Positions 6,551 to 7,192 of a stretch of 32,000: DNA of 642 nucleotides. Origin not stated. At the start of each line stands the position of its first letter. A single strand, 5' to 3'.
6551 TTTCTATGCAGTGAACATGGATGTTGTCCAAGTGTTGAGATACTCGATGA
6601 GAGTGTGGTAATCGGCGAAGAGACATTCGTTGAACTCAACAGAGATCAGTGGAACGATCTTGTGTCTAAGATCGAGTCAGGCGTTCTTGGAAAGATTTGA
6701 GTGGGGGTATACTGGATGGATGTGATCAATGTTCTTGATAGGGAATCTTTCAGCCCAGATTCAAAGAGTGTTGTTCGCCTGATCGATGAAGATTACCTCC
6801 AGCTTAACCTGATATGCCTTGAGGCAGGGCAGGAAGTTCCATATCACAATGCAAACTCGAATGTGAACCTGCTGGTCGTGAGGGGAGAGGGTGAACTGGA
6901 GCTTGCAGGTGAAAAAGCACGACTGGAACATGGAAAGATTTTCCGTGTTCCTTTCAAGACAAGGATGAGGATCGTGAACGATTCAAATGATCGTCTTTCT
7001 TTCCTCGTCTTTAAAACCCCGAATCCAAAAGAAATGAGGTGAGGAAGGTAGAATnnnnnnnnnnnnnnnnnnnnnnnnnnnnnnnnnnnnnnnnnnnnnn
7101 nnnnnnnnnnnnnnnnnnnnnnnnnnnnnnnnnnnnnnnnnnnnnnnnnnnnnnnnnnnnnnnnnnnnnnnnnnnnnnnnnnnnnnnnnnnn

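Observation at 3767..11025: Redox island pairing a cell-surface HAO-family octahaem cytochrome with a cytoplasmic CooS-scaffold enzyme that lacks a C-cluster cysteine: candidate archaeal hydroxylamine/NO/nitrite-handling system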

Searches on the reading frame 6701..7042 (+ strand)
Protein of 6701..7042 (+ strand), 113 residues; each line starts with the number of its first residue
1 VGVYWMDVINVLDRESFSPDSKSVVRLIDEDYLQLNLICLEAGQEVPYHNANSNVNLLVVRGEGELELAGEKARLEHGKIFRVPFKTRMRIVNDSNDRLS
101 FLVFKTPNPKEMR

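Call 3: search_protein_families(library=pfam, proteins=[window:6701-7042:+], max_evalue=0.01)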
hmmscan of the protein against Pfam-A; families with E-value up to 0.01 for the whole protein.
window:6701-7042:+ (113 aa): 2 families
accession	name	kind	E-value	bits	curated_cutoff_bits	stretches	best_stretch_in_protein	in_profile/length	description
PF07883.17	Cupin_2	-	2.2e-07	30.9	27.2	1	37-103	2-68/70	Cupin domain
PF00190.28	Cupin_1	-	0.0045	17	22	1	43-111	44-120/151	Cupin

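Call 4: search_protein_families(library=ncbifam, proteins=[window:6701-7042:+], max_evalue=0.01)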
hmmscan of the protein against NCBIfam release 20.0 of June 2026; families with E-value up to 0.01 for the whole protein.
window:6701-7042:+ (113 aa): 3 families
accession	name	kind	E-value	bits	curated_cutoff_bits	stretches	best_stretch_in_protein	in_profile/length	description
NF008376.0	PRK11171.1-5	equivalog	0.0011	18.2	338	1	40-102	77-139/278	(S)-ureidoglycine aminohydrolase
NF008373.0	PRK11171.1-2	equivalog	0.0013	18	445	1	42-101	79-138/274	(S)-ureidoglycine aminohydrolase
NF040771.1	AAH_UGLYAH2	exception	0.0073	15.5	350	1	41-101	73-133/267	bifunctional allantoicase/(S)-ureidoglycine aminohydrolase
